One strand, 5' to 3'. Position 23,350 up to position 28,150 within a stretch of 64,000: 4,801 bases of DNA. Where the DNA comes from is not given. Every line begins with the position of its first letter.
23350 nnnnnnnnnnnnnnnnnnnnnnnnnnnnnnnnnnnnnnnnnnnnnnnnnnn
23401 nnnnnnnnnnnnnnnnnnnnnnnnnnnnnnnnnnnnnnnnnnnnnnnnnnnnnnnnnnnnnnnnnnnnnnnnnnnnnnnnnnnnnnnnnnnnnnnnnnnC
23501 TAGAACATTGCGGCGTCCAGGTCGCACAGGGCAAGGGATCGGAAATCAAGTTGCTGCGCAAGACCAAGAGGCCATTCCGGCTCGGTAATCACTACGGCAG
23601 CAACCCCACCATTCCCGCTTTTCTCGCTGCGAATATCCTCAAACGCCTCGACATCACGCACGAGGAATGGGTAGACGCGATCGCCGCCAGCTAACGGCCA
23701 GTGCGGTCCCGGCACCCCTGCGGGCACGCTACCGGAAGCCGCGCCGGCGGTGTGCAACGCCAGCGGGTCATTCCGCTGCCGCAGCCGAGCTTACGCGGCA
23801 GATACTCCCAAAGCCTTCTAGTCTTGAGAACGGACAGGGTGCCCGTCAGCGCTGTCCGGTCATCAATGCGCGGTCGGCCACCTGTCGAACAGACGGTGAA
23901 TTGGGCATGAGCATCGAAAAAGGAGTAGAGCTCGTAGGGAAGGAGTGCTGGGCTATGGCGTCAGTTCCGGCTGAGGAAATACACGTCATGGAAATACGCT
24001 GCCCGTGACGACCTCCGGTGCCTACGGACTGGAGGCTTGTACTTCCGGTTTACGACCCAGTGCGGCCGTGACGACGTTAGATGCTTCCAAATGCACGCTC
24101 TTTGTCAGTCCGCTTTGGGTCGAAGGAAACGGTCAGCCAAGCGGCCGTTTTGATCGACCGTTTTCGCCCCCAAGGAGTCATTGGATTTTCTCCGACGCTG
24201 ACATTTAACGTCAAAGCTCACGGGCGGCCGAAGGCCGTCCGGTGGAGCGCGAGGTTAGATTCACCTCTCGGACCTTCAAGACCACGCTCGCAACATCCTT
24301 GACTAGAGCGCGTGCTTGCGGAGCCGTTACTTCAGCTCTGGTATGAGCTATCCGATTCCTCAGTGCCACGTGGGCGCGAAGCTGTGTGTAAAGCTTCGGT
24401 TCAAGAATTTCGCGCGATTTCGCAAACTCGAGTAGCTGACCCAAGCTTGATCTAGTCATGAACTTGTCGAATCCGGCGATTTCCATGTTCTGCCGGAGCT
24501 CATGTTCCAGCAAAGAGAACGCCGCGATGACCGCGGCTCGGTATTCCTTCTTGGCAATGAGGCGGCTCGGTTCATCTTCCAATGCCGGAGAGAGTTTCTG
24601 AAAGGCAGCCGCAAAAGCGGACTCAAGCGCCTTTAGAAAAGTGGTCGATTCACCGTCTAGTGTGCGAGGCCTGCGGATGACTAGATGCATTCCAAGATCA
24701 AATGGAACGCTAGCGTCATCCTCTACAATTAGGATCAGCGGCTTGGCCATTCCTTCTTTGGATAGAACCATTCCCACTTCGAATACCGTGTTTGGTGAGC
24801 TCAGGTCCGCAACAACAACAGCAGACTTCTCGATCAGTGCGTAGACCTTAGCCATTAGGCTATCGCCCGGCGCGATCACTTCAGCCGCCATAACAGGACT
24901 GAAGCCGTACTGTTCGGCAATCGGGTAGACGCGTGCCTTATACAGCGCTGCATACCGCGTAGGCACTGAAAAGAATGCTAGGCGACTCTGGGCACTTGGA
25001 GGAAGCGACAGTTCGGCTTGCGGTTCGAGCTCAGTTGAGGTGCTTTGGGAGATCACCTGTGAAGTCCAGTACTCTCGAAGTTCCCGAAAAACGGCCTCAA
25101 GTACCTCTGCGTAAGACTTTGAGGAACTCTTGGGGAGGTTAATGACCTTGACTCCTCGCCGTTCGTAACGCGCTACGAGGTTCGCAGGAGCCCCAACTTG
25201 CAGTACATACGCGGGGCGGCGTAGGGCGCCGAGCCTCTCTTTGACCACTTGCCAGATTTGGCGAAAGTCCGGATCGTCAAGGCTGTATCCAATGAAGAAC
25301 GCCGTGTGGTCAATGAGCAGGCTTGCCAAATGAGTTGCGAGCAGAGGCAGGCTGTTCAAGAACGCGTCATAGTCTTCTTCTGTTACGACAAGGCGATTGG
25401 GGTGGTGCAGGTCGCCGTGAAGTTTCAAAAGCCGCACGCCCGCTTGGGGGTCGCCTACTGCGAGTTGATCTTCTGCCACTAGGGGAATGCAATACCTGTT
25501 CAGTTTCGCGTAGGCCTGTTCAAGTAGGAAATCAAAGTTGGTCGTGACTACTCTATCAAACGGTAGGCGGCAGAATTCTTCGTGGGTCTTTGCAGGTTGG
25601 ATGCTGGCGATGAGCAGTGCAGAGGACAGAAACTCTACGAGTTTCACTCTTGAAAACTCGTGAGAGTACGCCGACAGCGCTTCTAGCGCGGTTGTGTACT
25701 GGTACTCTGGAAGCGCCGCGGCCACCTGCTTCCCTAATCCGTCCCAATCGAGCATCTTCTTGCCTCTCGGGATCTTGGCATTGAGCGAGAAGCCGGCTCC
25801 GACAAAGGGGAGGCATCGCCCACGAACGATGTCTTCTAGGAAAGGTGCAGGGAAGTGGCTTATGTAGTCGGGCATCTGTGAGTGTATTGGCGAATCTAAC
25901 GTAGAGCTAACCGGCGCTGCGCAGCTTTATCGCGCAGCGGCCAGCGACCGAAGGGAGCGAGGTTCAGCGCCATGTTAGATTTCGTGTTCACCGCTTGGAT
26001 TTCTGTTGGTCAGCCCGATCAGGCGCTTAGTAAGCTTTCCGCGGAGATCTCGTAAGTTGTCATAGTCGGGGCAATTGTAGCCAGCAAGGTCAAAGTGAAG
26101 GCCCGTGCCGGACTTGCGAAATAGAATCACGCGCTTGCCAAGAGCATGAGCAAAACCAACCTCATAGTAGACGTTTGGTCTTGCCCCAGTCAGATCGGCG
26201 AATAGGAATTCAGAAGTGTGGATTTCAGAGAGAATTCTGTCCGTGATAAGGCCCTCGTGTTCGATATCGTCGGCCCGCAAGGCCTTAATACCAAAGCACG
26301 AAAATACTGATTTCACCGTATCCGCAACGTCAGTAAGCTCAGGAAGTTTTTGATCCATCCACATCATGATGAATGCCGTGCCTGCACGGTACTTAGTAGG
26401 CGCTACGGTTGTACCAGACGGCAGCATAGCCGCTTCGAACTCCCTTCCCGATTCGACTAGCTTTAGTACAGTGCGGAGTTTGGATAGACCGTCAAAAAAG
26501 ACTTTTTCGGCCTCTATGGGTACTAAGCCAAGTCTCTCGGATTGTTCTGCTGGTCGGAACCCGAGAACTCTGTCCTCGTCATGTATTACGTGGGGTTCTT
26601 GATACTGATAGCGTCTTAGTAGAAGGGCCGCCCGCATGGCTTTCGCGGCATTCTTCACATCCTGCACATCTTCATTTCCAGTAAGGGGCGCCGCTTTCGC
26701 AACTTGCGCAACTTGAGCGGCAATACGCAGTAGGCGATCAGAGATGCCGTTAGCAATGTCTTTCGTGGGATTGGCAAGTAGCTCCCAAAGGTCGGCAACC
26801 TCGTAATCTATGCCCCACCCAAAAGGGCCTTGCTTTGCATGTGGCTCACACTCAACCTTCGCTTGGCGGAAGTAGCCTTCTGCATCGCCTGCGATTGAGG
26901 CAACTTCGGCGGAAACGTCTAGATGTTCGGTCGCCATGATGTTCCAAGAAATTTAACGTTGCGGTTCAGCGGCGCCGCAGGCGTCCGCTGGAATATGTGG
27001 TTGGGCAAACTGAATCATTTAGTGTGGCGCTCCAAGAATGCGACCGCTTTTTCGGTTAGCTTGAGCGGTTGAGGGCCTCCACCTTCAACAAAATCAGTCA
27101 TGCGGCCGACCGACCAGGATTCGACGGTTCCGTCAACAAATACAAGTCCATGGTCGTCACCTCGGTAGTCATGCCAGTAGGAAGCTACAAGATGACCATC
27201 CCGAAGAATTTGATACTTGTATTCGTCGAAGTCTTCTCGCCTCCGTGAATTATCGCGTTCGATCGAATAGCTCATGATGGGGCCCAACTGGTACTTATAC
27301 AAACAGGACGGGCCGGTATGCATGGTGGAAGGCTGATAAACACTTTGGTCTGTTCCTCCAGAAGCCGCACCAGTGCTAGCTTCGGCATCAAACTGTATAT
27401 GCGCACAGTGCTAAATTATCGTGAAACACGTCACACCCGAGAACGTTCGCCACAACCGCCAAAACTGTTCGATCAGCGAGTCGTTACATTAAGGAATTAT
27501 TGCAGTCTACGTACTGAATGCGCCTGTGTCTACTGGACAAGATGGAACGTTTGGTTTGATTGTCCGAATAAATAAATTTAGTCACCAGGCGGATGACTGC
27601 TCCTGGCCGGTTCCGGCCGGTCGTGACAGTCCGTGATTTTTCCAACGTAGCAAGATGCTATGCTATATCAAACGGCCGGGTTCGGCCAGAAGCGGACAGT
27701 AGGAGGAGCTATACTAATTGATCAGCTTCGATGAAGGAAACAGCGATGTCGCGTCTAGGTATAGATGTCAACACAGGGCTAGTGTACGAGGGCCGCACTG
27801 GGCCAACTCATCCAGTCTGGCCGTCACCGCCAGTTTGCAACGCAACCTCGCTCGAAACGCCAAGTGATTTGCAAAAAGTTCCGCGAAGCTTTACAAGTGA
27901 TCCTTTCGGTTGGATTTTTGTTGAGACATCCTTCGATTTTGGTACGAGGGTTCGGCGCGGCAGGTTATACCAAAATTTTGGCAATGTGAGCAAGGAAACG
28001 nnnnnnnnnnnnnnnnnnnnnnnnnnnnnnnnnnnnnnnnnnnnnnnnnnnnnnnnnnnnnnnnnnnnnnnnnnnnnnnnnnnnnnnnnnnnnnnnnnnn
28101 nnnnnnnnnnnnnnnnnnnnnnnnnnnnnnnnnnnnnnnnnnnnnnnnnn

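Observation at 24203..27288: Integrase-less integron cassette array (CALIN) inserted in the kfr-traM gap of an IncP-1-like backbone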

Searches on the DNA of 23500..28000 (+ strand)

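Call 4: search_dna_similar(query=window:23500-28000:+, collection=plasmids, mode=near, max_rows=30)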
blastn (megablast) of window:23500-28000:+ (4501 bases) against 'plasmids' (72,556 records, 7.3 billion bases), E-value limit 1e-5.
No match.

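Call 53: search_with_rna_model(model_id=R1, sources=[L001, L002, L003, L004], filters=off, max_evalue=1)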
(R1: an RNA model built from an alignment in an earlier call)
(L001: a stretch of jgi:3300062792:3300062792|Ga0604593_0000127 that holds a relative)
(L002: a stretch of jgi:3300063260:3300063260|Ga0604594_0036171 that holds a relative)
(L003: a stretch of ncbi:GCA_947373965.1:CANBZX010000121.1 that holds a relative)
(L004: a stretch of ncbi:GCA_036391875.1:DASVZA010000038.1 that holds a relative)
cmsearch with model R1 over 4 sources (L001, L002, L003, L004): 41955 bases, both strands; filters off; matches with E-value up to 1: 8.
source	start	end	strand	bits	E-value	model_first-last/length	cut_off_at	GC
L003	4483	4551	+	43.2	3.5e-08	1-74/74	no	0.51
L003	5121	5178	+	38.3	5.1e-07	1-74/74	no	0.55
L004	7923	7988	+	31.8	1.7e-05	1-74/74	no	0.64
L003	6096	6163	+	31.1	2.5e-05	1-74/74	no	0.53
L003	7797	7862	+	30.5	3.5e-05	1-74/74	no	0.56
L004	8958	9026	+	30.2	4.1e-05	1-74/74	no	0.59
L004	7413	7500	+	26.3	0.00035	1-74/74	no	0.62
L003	4483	4552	-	13.4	0.37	1-74/74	no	0.51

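Call 66: search_with_rna_model(model_id=R1, sources=[L014, L015, L016, L017, L013], filters=off, max_evalue=0.1)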
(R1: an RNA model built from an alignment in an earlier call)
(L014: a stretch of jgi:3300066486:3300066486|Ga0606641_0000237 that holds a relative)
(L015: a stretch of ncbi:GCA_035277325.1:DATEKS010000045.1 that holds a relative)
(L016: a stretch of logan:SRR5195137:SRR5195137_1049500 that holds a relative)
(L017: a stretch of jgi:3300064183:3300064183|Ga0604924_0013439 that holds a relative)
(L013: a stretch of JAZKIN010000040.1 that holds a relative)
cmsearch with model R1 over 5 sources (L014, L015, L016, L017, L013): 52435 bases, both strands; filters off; matches with E-value up to 0.1: 6.
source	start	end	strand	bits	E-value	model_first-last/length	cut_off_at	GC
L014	5153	5212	+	44.8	1.9e-08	1-74/74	no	0.57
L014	5560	5647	+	40.3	2.2e-07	1-74/74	no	0.53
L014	6622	6693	+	38.3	6.3e-07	1-74/74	no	0.57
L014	8956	9027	+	33.6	8.4e-06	1-74/74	no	0.57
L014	5936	5994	+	29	9.7e-05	1-74/74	no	0.58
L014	6270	6325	+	18.3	0.033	1-74/74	no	0.62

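Call 76: search_with_rna_model(model_id=R1, sources=[L018, L019], filters=off, max_evalue=0.1)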
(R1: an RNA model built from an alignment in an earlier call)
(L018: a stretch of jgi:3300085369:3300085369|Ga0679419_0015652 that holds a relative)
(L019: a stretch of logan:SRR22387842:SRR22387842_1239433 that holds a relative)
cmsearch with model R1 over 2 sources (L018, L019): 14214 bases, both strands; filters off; matches with E-value up to 0.1: 7.
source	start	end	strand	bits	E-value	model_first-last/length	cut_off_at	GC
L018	7819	7925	+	37.9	2.1e-07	1-74/74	no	0.6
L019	2002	2088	+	27.8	5.2e-05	1-74/74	no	0.63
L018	5341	5416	+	26.5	0.0001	1-74/74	no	0.71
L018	912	982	+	24.6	0.00029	1-74/74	no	0.7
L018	6114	6185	+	24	0.00042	1-74/74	no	0.65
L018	1569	1641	+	22.4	0.00098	1-74/74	no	0.7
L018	2517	2584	+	14.2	0.084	1-74/74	no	0.66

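Call 110: search_rna_families(source=window, start=23600, end=28000, threshold=evalue, max_evalue=1)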
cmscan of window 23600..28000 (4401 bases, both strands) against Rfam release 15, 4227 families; matches with E-value up to 1: 0.
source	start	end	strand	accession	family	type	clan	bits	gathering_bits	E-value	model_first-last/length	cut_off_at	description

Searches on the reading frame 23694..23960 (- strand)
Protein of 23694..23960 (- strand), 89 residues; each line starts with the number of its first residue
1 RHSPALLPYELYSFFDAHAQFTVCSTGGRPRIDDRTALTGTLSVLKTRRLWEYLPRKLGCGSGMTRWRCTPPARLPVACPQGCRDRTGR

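Call 55: search_protein_families(library=pfam, proteins=[window:23694-23960:-], max_evalue=1)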
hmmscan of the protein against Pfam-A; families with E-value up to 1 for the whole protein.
seq(89 aa): 1 family
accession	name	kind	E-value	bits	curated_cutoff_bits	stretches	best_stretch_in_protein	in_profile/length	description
PF13340.11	DUF4096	-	5.9e-06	26.9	34.3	1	26-67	21-60/76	Putative transposase of IS4/5 family (DUF4096)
